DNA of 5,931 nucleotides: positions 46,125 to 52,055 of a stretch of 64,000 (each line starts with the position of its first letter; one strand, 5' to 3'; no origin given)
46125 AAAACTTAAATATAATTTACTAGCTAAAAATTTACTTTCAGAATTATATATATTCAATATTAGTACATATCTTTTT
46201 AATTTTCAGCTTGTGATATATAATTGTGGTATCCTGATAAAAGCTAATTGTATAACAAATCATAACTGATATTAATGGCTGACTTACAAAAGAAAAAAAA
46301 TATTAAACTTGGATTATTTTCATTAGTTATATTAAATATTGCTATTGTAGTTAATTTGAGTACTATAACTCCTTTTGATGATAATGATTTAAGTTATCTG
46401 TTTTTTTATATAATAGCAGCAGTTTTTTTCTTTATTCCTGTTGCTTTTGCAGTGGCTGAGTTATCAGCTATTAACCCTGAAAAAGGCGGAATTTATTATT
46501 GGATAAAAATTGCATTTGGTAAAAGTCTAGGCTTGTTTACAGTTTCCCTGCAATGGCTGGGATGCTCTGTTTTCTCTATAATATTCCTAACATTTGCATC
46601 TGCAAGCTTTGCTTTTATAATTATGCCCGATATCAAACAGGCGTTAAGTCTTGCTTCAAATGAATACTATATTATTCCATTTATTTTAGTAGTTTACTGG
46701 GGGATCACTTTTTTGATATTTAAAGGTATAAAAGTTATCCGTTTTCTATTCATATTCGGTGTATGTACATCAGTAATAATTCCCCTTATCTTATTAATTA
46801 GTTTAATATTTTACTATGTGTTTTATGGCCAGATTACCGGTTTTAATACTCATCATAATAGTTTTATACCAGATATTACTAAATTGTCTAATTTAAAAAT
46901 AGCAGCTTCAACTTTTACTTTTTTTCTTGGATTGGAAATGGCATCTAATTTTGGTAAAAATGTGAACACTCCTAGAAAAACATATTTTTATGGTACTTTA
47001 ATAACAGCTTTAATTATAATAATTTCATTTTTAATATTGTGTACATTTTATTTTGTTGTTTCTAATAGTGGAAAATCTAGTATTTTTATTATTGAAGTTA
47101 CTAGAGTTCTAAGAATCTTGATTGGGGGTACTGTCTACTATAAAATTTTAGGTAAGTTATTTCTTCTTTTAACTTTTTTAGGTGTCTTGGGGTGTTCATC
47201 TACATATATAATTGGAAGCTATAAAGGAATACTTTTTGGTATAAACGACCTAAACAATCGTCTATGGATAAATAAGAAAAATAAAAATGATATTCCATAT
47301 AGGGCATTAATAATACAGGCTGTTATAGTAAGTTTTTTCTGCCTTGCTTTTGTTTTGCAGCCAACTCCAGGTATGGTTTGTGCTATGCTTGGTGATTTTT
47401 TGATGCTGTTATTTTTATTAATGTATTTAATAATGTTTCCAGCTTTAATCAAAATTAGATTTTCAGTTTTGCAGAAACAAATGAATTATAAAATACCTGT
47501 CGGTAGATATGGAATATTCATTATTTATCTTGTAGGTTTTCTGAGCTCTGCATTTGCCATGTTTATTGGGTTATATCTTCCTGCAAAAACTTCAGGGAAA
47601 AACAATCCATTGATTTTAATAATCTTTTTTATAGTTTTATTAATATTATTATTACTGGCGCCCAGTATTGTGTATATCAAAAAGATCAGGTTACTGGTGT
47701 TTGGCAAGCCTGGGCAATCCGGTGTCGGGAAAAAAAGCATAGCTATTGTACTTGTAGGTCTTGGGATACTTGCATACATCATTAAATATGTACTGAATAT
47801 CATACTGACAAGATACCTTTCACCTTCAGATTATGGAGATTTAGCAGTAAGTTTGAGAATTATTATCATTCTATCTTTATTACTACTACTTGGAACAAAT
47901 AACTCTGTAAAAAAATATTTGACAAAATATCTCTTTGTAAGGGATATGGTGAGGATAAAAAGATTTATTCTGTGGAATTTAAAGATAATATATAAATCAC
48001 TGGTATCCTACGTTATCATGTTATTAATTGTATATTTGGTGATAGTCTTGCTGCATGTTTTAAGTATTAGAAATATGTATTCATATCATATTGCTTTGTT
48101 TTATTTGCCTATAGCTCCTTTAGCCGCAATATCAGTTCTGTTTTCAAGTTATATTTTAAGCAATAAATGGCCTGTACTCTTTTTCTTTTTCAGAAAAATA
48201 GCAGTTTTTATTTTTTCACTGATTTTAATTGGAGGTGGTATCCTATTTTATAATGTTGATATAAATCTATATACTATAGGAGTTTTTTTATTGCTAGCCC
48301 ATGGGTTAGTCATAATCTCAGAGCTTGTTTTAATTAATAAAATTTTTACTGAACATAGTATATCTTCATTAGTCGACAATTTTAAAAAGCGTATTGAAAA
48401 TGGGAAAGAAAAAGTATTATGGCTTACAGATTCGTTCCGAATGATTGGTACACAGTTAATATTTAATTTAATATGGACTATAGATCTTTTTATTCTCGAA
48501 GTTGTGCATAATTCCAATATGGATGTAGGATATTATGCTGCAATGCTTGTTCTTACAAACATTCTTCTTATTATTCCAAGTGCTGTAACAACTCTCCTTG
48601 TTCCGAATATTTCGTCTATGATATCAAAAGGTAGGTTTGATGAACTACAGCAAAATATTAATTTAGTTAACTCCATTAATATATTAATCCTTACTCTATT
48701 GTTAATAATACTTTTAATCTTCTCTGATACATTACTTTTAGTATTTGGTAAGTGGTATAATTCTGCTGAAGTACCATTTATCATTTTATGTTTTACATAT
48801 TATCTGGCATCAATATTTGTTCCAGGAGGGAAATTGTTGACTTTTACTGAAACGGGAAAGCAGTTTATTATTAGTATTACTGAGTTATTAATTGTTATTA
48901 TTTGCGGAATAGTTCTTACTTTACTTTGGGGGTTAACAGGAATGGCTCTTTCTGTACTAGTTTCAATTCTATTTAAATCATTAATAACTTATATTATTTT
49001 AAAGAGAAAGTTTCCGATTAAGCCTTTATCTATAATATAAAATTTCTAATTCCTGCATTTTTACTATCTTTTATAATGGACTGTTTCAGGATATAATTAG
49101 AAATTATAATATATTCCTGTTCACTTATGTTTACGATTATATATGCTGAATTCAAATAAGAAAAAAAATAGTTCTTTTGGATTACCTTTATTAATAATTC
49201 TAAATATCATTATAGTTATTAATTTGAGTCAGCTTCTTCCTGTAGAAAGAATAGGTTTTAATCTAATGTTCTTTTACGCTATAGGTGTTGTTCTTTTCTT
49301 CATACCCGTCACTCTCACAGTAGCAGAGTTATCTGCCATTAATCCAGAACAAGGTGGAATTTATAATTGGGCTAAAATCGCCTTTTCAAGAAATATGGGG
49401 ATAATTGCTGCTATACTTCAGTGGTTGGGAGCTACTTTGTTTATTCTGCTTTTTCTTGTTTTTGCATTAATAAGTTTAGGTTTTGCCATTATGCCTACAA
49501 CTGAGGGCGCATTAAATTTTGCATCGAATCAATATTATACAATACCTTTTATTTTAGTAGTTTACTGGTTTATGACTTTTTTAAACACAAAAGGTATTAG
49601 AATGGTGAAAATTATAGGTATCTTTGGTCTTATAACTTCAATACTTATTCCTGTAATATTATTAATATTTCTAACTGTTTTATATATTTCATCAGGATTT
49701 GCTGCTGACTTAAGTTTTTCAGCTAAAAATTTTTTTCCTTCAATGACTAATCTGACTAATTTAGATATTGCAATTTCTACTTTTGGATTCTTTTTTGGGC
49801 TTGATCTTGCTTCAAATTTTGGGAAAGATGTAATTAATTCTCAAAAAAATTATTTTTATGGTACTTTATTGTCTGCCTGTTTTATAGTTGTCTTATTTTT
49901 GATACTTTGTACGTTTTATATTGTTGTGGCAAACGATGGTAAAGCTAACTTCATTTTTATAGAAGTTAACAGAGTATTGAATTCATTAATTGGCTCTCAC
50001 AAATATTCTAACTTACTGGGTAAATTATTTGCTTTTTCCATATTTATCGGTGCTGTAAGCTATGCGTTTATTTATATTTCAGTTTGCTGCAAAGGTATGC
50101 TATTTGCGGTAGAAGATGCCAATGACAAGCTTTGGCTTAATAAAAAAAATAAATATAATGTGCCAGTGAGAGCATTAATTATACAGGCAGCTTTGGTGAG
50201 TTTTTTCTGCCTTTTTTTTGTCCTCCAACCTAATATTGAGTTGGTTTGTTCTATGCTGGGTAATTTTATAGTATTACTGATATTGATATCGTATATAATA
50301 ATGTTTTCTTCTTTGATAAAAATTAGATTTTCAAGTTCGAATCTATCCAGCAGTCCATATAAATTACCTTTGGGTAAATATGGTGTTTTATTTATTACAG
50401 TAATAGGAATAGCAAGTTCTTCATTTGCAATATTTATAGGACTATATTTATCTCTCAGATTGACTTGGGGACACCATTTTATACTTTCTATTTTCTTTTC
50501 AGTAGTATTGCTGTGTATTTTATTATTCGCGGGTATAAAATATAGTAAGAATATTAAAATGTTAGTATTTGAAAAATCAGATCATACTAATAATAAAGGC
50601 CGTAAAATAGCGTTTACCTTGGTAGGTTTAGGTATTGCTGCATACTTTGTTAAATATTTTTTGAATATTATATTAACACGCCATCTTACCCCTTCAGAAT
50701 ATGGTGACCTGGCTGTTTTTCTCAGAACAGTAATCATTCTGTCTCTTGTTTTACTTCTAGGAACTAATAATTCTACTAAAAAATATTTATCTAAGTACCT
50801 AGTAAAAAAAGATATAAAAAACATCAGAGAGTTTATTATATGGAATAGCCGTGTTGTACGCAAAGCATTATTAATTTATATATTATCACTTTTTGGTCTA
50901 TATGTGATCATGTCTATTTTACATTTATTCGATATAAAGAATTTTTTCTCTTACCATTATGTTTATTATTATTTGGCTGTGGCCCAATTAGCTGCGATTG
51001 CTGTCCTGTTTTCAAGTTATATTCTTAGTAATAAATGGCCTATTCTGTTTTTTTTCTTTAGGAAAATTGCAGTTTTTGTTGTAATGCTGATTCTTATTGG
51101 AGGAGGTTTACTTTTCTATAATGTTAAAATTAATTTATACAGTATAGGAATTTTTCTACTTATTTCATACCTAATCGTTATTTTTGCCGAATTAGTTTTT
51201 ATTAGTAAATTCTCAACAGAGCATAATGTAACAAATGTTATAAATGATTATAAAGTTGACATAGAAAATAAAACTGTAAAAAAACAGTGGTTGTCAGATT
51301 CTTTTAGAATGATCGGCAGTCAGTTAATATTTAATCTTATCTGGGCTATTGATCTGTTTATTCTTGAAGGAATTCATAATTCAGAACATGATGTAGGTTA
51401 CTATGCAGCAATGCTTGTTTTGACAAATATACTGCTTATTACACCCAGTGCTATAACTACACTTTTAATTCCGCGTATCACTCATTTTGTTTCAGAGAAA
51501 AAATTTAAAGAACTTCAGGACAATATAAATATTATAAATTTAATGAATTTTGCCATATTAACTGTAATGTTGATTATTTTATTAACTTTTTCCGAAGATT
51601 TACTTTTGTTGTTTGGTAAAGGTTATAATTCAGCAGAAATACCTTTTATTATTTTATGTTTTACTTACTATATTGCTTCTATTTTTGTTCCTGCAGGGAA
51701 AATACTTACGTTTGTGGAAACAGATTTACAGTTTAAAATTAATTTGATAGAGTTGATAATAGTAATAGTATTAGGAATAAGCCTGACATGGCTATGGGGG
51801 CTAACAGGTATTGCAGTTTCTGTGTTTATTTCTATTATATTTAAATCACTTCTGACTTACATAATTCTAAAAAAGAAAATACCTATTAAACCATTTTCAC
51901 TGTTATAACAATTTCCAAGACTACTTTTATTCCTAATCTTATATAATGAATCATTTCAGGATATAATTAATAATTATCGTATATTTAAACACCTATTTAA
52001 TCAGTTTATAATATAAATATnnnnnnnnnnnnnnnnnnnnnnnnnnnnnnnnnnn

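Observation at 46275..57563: Four tandem paralogues of a ~24-TM fusion protein: GadC/YjeM-like APC permease joined to a Wzx/PST-like MOP flippase domain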

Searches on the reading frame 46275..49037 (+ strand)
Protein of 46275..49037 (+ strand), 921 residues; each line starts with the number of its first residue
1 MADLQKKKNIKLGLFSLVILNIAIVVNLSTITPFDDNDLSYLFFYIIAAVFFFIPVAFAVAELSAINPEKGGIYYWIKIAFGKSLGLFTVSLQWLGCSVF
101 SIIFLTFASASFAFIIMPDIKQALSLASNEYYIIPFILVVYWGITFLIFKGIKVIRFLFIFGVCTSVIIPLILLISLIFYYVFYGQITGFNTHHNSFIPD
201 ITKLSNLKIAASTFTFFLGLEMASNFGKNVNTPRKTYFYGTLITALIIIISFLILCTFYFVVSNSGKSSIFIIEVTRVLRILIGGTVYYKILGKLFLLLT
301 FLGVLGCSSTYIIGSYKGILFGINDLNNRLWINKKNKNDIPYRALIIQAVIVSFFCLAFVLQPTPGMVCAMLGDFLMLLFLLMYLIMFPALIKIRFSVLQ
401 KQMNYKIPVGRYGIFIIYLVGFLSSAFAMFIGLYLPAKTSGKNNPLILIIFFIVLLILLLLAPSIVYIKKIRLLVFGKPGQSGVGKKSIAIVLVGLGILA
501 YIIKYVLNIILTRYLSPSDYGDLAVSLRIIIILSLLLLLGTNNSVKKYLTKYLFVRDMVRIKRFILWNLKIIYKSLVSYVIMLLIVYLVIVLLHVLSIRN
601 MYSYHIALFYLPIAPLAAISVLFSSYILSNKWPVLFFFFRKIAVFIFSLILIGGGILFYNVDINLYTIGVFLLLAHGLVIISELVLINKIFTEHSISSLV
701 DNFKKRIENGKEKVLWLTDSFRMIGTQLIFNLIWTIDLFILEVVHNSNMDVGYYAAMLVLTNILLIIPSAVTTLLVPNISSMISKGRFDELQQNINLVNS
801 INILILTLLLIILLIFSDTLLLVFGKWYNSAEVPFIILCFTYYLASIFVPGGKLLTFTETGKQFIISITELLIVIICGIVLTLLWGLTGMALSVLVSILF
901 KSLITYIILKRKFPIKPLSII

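Call 3: search_protein_families(library=pfam, proteins=[window:46275-49037:+], max_evalue=1)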
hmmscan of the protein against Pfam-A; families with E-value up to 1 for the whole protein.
window:46275-49037:+ (921 aa): 3 families
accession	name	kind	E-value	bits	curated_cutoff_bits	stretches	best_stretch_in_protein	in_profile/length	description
PF13520.12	AA_permease_2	-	6.5e-25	88.4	27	1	39-454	30-426/427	Amino acid permease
PF00324.27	AA_permease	-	2.9e-10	39.9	24.6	1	42-468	32-460/470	Amino acid permease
PF01943.22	Polysacc_synt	-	6.5e-10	39.3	28.2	2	490-782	5-273/274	Polysaccharide biosynthesis protein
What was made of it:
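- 46275..49040 (+): Paralogue P1 (921 aa). The APC module is residues 1-478 (nt 46275-47708). The linker is about residues 479-486. The MOP module is residues 487-921 (nt 47733-49037). Pfam gives PF13520 at 88 bits and PF01943 at 39 bits (call 3).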

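Call 4: search_protein_families(library=ncbifam, proteins=[window:46275-49037:+], max_evalue=1)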
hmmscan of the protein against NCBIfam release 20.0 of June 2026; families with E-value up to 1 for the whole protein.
window:46275-49037:+ (921 aa): 4 families
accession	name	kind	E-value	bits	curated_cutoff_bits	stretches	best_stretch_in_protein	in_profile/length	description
TIGR03813.2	Gln_GABA_anti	equivalog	1e-72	245.7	650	1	11-470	3-458/479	glutamine/gamma-aminobutyrate antiporter GadC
NF053662.1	Glu_GABA_anti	equivalog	3.5e-48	164.8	640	1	12-469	2-445/468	glutamate/gamma-aminobutyrate antiporter GadC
NF040513.1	antiport_TyrP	equivalog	8.6e-41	140.1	630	1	10-469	3-458/465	tyrosine-tyramine antiporter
TIGR00910.1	2A0307_GadC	equivalog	1.3e-29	103.3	673.5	1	4-467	5-464/511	glutamate/gamma-aminobutyrate antiporter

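Call 14: list_cluster_members(proteins=[window:46275-49037:+, window:49143-51905:+, window:52021-54774:+, window:54813-57560:+, window:57611-59008:-, window:41873-43381:+, window:11633-14356:-, window:17901-19802:+, window:43459-45042:-, window:45417-46178:-])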
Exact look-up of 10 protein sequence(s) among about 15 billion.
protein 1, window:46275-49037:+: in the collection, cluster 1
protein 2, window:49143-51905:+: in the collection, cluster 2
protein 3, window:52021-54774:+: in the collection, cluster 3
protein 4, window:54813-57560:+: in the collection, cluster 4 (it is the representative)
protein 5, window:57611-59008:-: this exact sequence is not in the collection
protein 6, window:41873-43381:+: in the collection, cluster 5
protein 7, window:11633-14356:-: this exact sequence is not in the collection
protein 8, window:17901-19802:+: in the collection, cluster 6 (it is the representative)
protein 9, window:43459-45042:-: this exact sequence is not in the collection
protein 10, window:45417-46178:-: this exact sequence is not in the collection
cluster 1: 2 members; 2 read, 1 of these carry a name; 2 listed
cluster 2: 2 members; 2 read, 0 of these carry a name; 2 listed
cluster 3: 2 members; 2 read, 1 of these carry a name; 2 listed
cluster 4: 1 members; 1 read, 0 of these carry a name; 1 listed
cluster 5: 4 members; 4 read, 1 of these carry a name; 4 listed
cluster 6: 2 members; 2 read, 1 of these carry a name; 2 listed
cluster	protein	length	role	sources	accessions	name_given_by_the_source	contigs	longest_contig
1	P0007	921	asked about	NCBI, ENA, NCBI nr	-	-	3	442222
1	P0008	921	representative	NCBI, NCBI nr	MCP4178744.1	MAG: amino acid permease [bacterium] | amino acid permease [bacterium]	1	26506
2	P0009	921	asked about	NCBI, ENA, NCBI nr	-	-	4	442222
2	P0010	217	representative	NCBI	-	-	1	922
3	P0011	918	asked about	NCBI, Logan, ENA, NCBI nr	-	-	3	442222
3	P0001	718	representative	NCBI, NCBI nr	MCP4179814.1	MAG: amino acid permease [bacterium] | amino acid permease [bacterium]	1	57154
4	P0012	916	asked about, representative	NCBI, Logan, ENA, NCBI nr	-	-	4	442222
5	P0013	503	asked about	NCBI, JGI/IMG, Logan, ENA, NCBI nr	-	-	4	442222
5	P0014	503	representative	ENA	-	-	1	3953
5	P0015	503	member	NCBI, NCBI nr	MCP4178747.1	MAG: CoA-acylating methylmalonate-semialdehyde dehydrogenase [bacterium] | CoA-acylating methylmalonate-semialdehyde dehydrogenase [bacterium]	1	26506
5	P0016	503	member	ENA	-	-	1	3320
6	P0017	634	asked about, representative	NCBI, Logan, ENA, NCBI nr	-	-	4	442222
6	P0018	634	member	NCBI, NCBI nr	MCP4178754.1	MAG: thiamine pyrophosphate-binding protein [bacterium] | thiamine pyrophosphate-binding protein [bacterium]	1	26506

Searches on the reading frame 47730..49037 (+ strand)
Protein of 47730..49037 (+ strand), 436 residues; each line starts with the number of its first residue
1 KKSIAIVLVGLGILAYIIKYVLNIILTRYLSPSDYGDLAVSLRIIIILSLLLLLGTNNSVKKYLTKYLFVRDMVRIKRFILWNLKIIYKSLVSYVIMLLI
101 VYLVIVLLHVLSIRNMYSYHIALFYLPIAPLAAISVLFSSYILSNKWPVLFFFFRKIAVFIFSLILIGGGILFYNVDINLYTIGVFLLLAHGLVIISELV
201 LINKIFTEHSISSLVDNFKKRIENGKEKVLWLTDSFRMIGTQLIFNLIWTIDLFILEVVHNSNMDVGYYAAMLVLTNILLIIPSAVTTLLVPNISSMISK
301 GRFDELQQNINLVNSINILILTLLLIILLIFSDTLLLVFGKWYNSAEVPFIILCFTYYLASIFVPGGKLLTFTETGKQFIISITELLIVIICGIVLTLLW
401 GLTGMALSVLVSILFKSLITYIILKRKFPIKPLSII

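Call 27: search_protein_families(library=ncbifam, proteins=[window:47730-49037:+], max_evalue=10)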
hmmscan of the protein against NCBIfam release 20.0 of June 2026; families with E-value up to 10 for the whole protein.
window:47730-49037:+ (436 aa): 1 family
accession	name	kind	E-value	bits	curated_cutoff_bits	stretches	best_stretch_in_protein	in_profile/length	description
TIGR02900.1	spore_V_B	equivalog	0.041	12.6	372.3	1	6-430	6-437/488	stage V sporulation protein B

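Call 28: search_protein_families(library=pfam, proteins=[window:47730-49037:+], max_evalue=10)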
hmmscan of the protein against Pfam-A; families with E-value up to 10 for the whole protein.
window:47730-49037:+ (436 aa): 1 family
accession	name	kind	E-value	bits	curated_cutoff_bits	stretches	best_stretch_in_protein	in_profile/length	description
PF01943.22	Polysacc_synt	-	8.7e-13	48.8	28.2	2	6-297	6-273/274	Polysaccharide biosynthesis protein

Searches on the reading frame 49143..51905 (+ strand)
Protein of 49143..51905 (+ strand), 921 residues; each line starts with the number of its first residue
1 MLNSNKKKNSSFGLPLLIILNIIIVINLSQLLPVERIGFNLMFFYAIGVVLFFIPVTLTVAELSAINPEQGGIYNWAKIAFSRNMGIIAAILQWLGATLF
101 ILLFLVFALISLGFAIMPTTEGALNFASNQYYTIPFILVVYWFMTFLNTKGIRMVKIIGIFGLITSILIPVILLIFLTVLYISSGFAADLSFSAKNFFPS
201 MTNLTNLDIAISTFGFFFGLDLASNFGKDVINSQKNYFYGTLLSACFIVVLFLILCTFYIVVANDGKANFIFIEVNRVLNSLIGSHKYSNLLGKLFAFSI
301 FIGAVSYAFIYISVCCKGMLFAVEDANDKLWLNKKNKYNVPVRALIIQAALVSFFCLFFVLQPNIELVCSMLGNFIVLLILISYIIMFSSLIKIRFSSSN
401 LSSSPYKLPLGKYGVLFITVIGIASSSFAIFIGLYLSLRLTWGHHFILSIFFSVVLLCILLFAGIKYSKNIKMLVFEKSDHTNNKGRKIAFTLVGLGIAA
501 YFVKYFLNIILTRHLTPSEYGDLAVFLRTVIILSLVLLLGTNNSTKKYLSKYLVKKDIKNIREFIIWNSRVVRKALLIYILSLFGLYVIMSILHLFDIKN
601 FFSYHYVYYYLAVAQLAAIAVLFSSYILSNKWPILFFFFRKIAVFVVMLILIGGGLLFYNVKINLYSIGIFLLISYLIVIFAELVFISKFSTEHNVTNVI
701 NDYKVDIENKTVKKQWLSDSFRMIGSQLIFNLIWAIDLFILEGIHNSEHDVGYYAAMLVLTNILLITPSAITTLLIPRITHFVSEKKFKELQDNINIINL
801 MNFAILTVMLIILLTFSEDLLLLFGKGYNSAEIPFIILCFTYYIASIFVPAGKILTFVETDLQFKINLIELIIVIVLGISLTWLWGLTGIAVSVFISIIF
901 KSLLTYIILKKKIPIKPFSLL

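Call 3: search_protein_families(library=pfam, proteins=[window:49143-51905:+], max_evalue=1)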
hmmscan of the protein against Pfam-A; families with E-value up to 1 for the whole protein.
window:49143-51905:+ (921 aa): 3 families
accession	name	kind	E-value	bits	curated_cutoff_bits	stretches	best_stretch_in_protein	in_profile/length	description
PF13520.12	AA_permease_2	-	8.8e-27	94.5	27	1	33-452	24-423/427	Amino acid permease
PF00324.27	AA_permease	-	2.9e-12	46.5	24.6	1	35-468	24-461/470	Amino acid permease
PF01943.22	Polysacc_synt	-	6.2e-08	32.8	28.2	1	491-781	6-272/274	Polysaccharide biosynthesis protein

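Call 4: search_protein_families(library=ncbifam, proteins=[window:49143-51905:+], max_evalue=1)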
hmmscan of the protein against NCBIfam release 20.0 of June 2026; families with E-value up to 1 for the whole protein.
window:49143-51905:+ (921 aa): 5 families
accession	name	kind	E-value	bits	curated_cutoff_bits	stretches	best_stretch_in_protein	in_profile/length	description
TIGR03813.2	Gln_GABA_anti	equivalog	4.5e-63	213.9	650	1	13-461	5-451/479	glutamine/gamma-aminobutyrate antiporter GadC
NF053662.1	Glu_GABA_anti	equivalog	2.3e-45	155.5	640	1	17-457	7-433/468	glutamate/gamma-aminobutyrate antiporter GadC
NF040513.1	antiport_TyrP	equivalog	3e-37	128.4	630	1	16-461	9-453/465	tyrosine-tyramine antiporter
TIGR00910.1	2A0307_GadC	equivalog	9.9e-22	77.2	673.5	1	23-439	24-436/511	glutamate/gamma-aminobutyrate antiporter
TIGR00905.1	2A0302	subfamily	1.7e-10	40.3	409.05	1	56-437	57-425/473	basic amino acid/polyamine antiporter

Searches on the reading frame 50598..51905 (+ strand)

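Call 27: search_protein_families(library=ncbifam, proteins=[window:50598-51905:+], max_evalue=10)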
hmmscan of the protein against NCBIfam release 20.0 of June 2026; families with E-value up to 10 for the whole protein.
window:50598-51905:+ (436 aa): 0 families

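Call 28: search_protein_families(library=pfam, proteins=[window:50598-51905:+], max_evalue=10)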
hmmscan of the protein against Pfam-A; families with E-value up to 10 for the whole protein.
window:50598-51905:+ (436 aa): 3 families
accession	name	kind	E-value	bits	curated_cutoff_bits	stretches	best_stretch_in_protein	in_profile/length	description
PF01943.22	Polysacc_synt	-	1.1e-09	38.6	28.2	2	6-296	6-272/274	Polysaccharide biosynthesis protein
PF01554.23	MatE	-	0.00013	22.2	24.9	1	239-393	3-159/161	MatE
PF17497.7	DUF5432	-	2.6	8.6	27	1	92-142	20-72/74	Family of unknown function (DUF5432)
